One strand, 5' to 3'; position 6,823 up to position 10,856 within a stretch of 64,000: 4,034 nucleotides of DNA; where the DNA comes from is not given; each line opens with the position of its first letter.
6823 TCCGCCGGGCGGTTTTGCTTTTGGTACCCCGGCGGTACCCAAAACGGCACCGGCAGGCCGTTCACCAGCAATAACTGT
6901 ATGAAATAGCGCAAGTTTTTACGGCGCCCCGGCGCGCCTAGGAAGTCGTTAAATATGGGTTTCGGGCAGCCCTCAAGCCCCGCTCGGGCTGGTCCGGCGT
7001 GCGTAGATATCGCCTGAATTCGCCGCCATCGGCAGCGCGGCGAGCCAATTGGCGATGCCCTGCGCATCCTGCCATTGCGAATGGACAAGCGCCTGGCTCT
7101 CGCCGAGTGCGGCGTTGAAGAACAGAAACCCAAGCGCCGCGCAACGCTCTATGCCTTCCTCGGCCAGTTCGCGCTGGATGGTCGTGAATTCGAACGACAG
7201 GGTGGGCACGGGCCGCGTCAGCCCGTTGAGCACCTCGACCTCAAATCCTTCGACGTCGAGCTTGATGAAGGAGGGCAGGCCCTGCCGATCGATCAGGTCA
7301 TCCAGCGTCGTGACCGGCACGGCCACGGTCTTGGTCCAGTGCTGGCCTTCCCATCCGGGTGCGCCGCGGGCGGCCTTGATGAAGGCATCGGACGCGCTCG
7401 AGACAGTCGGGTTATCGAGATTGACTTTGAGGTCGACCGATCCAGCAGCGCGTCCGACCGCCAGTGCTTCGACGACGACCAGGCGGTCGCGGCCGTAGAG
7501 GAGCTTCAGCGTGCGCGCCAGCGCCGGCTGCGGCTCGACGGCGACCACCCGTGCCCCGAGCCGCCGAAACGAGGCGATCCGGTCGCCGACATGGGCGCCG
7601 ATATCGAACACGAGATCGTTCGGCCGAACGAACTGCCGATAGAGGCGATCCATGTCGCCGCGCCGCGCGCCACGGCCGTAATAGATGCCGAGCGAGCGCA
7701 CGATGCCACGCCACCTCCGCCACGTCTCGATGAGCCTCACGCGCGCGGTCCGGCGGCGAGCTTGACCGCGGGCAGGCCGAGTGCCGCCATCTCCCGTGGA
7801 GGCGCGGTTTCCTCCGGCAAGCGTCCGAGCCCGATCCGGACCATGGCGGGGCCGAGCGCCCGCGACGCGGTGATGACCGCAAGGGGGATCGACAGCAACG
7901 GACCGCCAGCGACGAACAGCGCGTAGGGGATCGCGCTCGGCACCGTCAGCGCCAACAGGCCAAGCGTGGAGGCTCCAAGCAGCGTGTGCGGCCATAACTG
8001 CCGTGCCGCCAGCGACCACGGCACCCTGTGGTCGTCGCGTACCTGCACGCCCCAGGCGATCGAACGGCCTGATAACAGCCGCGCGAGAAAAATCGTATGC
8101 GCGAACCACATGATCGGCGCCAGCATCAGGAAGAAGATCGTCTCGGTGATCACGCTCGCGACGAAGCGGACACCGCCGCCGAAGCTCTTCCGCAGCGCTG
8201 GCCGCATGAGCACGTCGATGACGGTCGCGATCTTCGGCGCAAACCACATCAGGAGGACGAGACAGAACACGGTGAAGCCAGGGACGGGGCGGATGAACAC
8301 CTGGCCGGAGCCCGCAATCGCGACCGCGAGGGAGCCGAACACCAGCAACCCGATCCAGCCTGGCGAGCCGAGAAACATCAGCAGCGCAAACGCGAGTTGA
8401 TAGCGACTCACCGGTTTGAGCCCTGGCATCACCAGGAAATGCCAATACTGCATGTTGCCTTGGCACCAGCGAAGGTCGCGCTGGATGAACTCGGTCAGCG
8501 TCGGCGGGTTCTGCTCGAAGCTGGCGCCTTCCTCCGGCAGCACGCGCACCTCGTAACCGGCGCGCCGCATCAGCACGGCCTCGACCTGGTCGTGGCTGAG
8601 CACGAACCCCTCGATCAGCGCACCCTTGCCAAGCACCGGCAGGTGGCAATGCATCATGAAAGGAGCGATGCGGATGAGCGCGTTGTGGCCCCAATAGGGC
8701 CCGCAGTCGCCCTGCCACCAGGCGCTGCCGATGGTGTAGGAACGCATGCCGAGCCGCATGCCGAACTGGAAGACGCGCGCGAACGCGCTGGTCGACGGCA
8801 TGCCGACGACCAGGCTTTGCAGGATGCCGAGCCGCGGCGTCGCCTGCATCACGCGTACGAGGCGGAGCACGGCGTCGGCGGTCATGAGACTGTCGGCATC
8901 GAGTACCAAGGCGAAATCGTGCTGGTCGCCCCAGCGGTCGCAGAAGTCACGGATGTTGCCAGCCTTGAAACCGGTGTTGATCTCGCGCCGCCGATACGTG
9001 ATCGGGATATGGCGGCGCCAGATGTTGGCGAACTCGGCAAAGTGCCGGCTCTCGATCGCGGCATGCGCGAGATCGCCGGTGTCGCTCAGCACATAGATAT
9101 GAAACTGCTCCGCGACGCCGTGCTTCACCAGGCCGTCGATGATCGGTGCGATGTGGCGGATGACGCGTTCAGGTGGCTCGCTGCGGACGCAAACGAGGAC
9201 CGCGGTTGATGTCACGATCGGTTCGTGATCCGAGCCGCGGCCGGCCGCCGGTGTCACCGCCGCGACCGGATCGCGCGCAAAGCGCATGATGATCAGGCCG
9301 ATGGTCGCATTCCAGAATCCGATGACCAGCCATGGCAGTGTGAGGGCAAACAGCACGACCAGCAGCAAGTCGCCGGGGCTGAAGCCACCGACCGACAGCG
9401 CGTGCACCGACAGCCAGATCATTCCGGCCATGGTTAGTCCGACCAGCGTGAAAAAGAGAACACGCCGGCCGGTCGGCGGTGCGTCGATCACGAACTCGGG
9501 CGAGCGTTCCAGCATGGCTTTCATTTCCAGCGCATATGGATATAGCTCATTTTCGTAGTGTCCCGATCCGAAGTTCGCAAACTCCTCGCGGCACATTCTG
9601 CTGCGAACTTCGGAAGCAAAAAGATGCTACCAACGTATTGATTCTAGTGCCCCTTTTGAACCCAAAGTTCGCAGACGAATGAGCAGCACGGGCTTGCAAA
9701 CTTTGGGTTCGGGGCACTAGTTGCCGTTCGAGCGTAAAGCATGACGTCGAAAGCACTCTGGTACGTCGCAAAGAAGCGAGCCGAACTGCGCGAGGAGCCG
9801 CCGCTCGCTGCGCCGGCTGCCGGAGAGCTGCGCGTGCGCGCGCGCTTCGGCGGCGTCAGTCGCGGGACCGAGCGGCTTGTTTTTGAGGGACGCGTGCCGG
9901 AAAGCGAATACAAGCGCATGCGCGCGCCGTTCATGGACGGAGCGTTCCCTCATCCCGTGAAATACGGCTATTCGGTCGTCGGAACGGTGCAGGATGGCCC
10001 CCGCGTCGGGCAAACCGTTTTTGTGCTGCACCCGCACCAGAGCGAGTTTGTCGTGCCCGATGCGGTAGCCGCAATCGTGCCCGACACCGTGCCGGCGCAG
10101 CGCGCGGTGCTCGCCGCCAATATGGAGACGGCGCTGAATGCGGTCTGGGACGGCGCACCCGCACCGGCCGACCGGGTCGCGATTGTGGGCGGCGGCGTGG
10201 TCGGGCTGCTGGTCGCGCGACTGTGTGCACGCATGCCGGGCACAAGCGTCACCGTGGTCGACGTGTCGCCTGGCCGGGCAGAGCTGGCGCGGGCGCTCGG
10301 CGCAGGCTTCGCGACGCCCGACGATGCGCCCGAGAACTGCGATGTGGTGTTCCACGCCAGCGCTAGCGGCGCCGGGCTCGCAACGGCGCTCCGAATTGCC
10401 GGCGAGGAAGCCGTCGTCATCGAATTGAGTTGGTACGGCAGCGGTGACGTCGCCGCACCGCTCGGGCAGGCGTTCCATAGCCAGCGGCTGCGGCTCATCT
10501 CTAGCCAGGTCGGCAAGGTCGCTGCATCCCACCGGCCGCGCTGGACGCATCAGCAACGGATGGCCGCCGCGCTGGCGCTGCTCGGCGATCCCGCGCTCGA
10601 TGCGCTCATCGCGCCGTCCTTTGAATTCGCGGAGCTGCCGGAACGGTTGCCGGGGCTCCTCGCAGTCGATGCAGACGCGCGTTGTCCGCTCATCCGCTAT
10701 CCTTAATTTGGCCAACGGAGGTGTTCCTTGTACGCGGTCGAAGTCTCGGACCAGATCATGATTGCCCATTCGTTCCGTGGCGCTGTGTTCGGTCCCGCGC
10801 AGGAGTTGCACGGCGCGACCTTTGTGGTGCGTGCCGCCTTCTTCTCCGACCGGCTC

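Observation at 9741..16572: Tightly coupled dehydrogenase / PTPS-like / glycosyltransferase / methyltransferase operon fused to a RibD-C reductase and an extended GTP cyclohydrolase II: candidate undescribed pteridine-type pathway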

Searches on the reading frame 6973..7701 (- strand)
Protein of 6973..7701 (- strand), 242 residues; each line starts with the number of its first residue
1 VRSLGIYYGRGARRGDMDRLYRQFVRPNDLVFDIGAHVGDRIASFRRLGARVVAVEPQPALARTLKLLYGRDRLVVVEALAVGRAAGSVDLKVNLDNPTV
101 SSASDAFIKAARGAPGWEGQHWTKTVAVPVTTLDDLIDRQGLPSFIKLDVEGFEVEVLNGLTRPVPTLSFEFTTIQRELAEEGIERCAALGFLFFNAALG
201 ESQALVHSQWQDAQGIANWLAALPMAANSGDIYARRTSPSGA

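Call 36: search_protein_families(library=pfam, proteins=[window:6973-7701:-], max_evalue=10)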
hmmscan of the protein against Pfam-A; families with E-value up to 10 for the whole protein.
window:6973-7701:- (242 aa): 1 family
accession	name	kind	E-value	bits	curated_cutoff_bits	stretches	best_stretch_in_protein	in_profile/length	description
PF05050.19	Methyltransf_21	-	1.1e-17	65.1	22.7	1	33-165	1-136/173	Methyltransferase FkbM domain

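Call 67: search_protein_families(library=ncbifam, proteins=[window:6973-7701:-], max_evalue=0.00001)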
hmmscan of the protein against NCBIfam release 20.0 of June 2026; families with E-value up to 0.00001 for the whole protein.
window:6973-7701:- (242 aa): 2 families
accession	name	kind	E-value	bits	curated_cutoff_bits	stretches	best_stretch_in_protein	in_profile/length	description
TIGR01444.1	fkbM_fam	subfamily_domain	4.1e-25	88.9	37.7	1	31-162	2-128/143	FkbM family methyltransferase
NF000468.1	Erm37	exception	1.6e-06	28.2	350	1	24-70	29-75/179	23S rRNA (adenine(2058)-N(6))-methyltransferase Erm(37)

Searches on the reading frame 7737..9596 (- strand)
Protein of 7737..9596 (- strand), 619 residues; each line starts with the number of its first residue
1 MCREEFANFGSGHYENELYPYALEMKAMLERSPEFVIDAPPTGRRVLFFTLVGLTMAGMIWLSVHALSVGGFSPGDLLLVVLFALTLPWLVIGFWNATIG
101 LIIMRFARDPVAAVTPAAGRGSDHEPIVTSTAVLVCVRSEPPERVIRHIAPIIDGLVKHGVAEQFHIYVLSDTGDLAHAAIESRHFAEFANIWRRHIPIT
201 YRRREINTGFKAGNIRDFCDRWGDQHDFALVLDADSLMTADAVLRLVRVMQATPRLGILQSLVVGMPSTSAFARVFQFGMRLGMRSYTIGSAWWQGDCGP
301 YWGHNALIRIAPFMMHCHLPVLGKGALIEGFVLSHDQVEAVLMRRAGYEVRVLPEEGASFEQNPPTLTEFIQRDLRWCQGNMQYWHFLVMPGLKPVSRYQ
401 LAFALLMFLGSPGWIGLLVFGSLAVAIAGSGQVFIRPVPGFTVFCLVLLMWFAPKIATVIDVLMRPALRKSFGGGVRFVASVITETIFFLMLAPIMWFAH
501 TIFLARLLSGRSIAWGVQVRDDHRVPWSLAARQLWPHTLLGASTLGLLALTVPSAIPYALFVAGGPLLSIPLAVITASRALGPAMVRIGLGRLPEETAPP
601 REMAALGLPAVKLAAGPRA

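Call 3: search_protein_families(library=pfam, proteins=[window:7737-9596:-], max_evalue=0.01)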
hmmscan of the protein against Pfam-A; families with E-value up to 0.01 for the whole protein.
window:7737-9596:- (619 aa): 4 families
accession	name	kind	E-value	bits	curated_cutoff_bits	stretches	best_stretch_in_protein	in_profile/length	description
PF13632.12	Glyco_trans_2_3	-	9.3e-15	55.4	27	1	230-452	3-196/198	Glycosyl transferase family group 2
PF00535.33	Glycos_transf_2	-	3.8e-06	27.4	23.3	1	191-313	50-164/168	Glycosyl transferase family 2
PF13506.12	Glyco_transf_21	-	0.00012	22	21.7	1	225-377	30-172/174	Glycosyl transferase family 21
PF13641.12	Glyco_tranf_2_3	-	0.00066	20.2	27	1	132-379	4-229/230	Glycosyltransferase like family 2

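Call 4: search_protein_families(library=ncbifam, proteins=[window:7737-9596:-], max_evalue=0.01)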
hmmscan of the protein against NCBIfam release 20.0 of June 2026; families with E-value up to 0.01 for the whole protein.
window:7737-9596:- (619 aa): 10 families
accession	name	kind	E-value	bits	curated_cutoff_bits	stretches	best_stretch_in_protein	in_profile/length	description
NF003963.0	PRK05454.2-6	equivalog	3e-207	689.8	884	1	43-606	37-598/610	glucans biosynthesis glucosyltransferase MdoH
NF003958.0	PRK05454.2-1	equivalog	3.9e-155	517.8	419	1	43-606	19-598/704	glucans biosynthesis glucosyltransferase MdoH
NF003962.0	PRK05454.2-5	equivalog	1.3e-133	446.8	328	1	44-605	57-614/641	glucans biosynthesis glucosyltransferase MdoH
NF003956.0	PRK05454.1-3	equivalog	1.6e-116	390.2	864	1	41-601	55-620/718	glucans biosynthesis glucosyltransferase MdoH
NF003960.0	PRK05454.2-3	equivalog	2e-105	353.7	829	1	44-605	71-635/659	glucans biosynthesis glucosyltransferase MdoH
NF003955.0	PRK05454.1-1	equivalog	9.1e-99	331.4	1037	1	79-605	204-740/855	glucans biosynthesis glucosyltransferase MdoH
NF003957.0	PRK05454.1-4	equivalog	2e-94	317.2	1131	1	48-601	61-626/645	glucans biosynthesis glucosyltransferase MdoH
NF003961.0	PRK05454.2-4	equivalog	5.3e-94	315.8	583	1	50-606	43-609/643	glucans biosynthesis glucosyltransferase MdoH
NF003959.0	PRK05454.2-2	equivalog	9e-91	305.1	550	1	54-603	23-567/599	glucans biosynthesis glucosyltransferase MdoH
TIGR03030.1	CelA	equivalog_domain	2.6e-07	29.1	699.1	1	163-260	162-263/714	UDP-forming cellulose synthase catalytic subunit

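Call 62: search_solved_structures(query=window:7737-9596:-, max_evalue=0.001, show_alignments=1)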
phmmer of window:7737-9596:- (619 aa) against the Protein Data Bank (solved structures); distinct sequences matched with E-value up to 0.001: 0.

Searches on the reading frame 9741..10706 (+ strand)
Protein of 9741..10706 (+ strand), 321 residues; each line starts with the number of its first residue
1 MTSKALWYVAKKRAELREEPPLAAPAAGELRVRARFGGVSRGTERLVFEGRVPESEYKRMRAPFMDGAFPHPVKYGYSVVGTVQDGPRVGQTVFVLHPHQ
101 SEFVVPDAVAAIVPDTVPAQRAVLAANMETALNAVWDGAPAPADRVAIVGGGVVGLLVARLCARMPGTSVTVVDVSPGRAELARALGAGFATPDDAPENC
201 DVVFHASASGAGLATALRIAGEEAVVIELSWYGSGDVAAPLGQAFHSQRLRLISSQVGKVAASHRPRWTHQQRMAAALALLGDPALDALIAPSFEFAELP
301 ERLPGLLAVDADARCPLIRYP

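Call 3: search_protein_families(library=pfam, proteins=[window:9741-10706:+], max_evalue=0.01)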
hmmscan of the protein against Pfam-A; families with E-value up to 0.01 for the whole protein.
window:9741-10706:+ (321 aa): 9 families
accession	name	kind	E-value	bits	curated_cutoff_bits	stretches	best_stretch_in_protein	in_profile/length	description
PF00107.32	ADH_zinc_N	-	4e-06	27.3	31.8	1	154-259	2-116/129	Zinc-binding dehydrogenase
PF01262.27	AlaDh_PNT_C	-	0.00013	21.9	23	1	142-192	27-77/214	Alanine dehydrogenase/PNT, C-terminal domain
PF07992.20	Pyr_redox_2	-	0.0011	18.9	26.1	1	138-177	142-175/291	Pyridine nucleotide-disulphide oxidoreductase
PF02737.24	3HCDH_N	-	0.0014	19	22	1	146-184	2-39/180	3-hydroxyacyl-CoA dehydrogenase, NAD binding domain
PF02826.25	2-Hacid_dh_C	-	0.0014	18.5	25.1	1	143-205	36-97/178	D-isomer specific 2-hydroxyacid dehydrogenase, NAD binding domain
PF13450.12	NAD_binding_8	-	0.0029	18.3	21.9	1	148-175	1-27/68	NAD(P)-binding Rossmann-like domain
PF16912.11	Glu_dehyd_C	-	0.003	17.5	34.9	1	139-292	27-187/211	Glucose dehydrogenase C-terminus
PF02254.24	TrkA_N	-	0.0033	18.2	23.8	0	146-187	1-41/116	TrkA-N domain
PF01266.30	DAO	-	0.0053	16.8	27.9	0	145-178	1-33/353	FAD dependent oxidoreductase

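Call 4: search_protein_families(library=ncbifam, proteins=[window:9741-10706:+], max_evalue=0.01)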
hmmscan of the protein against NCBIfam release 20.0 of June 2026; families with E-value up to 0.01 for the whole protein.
window:9741-10706:+ (321 aa): 20 families
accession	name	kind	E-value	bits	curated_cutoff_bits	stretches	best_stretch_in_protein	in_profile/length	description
TIGR01202.1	bchC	equivalog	1.1e-12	47.8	291.25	1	21-246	19-246/308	chlorophyll synthesis pathway protein BchC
NF007489.0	PRK10083.1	equivalog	1.7e-09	37.1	376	2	101-190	118-209/339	Zn-dependent oxidoreductase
TIGR03366.1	HpnZ_proposed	hypoth_equivalog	2.2e-08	33.7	328.1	1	104-226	124-236/315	putative phosphonate catabolism associated alcohol dehydrogenase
NF003808.0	PRK05396.1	equivalog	1.3e-07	30.8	380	1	104-225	126-245/341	L-threonine 3-dehydrogenase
NF007642.0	PRK10309.1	equivalog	1.7e-06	27.5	550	1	110-189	128-207/347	galactitol-1-phosphate 5-dehydrogenase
TIGR00692.1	tdh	equivalog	4.3e-06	26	458.35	1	104-223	124-241/340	L-threonine 3-dehydrogenase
NF041097.1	keto_inos_dh_IolM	equivalog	9.8e-06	24.5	450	1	140-225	204-292/389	scyllo-inosose 3-dehydrogenase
TIGR02818.1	adh_III_F_hyde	equivalog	0.00012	21.3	543.95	1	104-194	145-238/368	S-(hydroxymethyl)glutathione dehydrogenase/class III alcohol dehydrogenase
NF005112.0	PRK06545.2-4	subfamily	0.00012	21.3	294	1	144-204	3-60/356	prephenate dehydrogenase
NF005111.0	PRK06545.2-3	equivalog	0.00063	18.8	344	1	144-203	14-74/371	prephenate dehydrogenase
NF002480.1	PRK01747.1-1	equivalog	0.00092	17.7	540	1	120-195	219-299/645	bifunctional tRNA (5-methylaminomethyl-2-thiouridine)(34)-methyltransferase MnmC2/FAD-dependent 5-carboxymethylaminomethyl-2-thiouridine(34)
NF006940.0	PRK09422.1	equivalog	0.00097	18.2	344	1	102-213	120-232/338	alcohol dehydrogenase AdhP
NF041682.1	ant_diox_AndAa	equivalog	0.0019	16.9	650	1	140-186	142-185/406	anthranilate 1,2-dioxygenase system ferredoxin--NAD(+) reductase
NF007375.0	PRK09880.1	equivalog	0.0023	16.8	469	1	113-227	140-263/344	L-idonate 5-dehydrogenase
NF041087.1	bile_acid_BaiCD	equivalog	0.0033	15.6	825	1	125-176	483-535/642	bile acid Fe-S flavoenzyme BaiCD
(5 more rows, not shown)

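Call 49: search_solved_structures(query=window:9741-10706:+, max_evalue=0.01, show_alignments=1)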
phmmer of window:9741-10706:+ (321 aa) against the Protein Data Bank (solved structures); distinct sequences matched with E-value up to 0.01: 27.
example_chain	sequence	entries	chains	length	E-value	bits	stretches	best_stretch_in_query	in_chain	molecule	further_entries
4ilk_A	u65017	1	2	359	2.6e-07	33.6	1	21-192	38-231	Starvation sensing protein rspB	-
3uko_A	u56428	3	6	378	3.5e-07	33.1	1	104-204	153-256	Alcohol dehydrogenase class-3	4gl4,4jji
8co4_A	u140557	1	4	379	3.6e-07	33.1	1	104-204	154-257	Alcohol dehydrogenase class-3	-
4l0q_A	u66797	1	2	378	3.6e-07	33.1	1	104-204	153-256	Alcohol dehydrogenase class-3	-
6ie0_A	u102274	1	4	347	2.9e-06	30.1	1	102-226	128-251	(R,R)-butanediol dehydrogenase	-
4cpd_A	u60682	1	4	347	3.8e-05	26.5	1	113-189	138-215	ALCOHOL DEHYDROGENASE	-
4dl9_A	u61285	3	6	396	4.3e-05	26.3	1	104-199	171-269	Alcohol dehydrogenase class III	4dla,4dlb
9u4x_A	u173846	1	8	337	0.0001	25.1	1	107-215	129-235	Alcohol dehydrogenase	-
5vm2_A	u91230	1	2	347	0.00011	24.9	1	106-191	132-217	Alcohol dehydrogenase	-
7y9p_A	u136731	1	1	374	0.00014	24.6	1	105-194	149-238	Xylitol dehydrogenase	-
4oh1_A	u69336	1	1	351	0.00019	24.1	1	113-192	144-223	L-iditol 2-dehydrogenase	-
2dq4_A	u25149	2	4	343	0.00029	23.5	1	103-227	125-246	L-threonine 3-dehydrogenase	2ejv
1cdo_A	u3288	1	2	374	0.0003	23.5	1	106-222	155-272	ALCOHOL DEHYDROGENASE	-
4a2c_A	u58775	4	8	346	0.001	21.7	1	113-189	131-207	GALACTITOL-1-PHOSPHATE 5-DEHYDROGENASE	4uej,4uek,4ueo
6iqd_A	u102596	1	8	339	0.0012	21.6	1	107-211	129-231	Alcohol dehydrogenase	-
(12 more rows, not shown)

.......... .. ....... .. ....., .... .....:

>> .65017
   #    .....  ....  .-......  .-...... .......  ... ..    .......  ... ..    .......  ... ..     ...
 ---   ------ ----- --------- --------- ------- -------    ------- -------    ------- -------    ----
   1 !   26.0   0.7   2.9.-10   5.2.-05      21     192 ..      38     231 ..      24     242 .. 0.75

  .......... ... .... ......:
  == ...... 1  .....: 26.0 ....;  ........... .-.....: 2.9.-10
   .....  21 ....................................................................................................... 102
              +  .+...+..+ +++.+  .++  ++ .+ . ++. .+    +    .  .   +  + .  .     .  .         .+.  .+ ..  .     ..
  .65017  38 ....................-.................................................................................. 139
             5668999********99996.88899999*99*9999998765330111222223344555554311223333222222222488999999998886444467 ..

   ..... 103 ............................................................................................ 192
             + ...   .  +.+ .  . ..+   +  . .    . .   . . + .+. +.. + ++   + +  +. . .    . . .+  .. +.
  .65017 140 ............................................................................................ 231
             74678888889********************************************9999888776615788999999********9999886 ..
